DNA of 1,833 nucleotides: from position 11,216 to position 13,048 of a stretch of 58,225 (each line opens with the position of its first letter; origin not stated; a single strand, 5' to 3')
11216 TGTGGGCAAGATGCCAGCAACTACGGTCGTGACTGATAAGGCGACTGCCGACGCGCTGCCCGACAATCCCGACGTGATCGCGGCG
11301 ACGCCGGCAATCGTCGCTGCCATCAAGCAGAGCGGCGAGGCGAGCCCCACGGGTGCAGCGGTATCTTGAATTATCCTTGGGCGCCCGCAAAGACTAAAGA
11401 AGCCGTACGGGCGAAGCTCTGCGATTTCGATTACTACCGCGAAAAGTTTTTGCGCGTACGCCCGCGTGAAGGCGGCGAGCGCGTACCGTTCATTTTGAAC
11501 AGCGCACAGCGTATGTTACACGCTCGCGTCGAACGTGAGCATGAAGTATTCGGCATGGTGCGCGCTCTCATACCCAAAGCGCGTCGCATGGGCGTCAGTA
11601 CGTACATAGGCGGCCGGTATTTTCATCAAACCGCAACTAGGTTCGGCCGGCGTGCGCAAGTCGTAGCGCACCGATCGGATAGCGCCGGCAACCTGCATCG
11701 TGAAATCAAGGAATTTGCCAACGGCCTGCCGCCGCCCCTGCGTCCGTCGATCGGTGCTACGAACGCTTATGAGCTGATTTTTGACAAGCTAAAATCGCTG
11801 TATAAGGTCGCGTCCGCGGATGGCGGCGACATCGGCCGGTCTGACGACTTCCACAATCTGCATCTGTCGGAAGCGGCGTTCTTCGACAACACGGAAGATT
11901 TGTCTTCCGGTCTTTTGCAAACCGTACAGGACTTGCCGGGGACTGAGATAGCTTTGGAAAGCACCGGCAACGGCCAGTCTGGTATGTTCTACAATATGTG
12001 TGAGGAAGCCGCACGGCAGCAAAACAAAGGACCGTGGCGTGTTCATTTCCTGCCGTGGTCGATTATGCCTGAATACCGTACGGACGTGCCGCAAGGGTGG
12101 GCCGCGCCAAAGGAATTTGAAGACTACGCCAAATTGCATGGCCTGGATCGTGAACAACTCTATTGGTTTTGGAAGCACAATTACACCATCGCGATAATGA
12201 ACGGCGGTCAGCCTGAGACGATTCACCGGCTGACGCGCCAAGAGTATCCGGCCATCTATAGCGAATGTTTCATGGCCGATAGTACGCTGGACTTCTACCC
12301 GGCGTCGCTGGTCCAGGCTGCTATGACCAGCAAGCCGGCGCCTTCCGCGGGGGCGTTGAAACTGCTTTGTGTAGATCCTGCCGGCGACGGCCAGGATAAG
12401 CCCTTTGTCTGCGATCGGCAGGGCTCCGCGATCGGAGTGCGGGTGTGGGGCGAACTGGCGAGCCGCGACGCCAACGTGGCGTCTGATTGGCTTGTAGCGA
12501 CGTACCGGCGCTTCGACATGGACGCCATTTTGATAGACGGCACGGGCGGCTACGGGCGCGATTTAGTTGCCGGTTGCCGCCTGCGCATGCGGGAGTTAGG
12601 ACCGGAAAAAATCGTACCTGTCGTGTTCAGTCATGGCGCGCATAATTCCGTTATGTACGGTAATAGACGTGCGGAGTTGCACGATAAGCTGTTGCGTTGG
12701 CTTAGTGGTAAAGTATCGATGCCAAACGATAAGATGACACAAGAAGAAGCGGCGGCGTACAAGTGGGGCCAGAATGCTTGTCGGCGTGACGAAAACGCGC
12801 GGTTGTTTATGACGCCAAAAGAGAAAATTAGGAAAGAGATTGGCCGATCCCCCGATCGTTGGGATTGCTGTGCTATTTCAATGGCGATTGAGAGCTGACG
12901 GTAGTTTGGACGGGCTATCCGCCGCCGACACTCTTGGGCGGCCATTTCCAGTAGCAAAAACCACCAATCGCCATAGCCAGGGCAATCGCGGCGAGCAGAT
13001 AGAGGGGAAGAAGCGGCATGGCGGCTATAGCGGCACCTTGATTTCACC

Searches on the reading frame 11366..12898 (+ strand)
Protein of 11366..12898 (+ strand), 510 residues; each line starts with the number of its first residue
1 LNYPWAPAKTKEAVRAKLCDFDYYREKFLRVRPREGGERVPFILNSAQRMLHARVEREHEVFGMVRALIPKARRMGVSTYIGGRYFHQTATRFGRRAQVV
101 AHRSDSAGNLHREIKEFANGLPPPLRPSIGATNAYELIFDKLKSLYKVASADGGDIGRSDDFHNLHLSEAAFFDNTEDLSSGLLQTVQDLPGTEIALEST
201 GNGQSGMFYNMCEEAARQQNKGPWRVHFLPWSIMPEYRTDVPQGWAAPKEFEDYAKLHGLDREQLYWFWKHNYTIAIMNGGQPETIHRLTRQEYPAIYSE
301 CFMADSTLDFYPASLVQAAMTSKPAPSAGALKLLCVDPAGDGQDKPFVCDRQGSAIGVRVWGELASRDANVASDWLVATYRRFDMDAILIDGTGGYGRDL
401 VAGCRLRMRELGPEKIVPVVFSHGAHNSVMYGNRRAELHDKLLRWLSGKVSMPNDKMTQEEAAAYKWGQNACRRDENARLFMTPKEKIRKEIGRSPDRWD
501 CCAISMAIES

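Call 70: search_protein_families(library=phrogs, max_evalue=0.00001, proteins=[window:11366-12898:+])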
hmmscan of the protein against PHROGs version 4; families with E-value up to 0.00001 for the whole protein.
window:11366-12898:+ (510 aa): 1 family
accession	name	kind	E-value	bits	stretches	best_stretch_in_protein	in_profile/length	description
phrog_2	-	head and packaging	1.3e-17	64.9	1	36-505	259-588/807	terminase large subunit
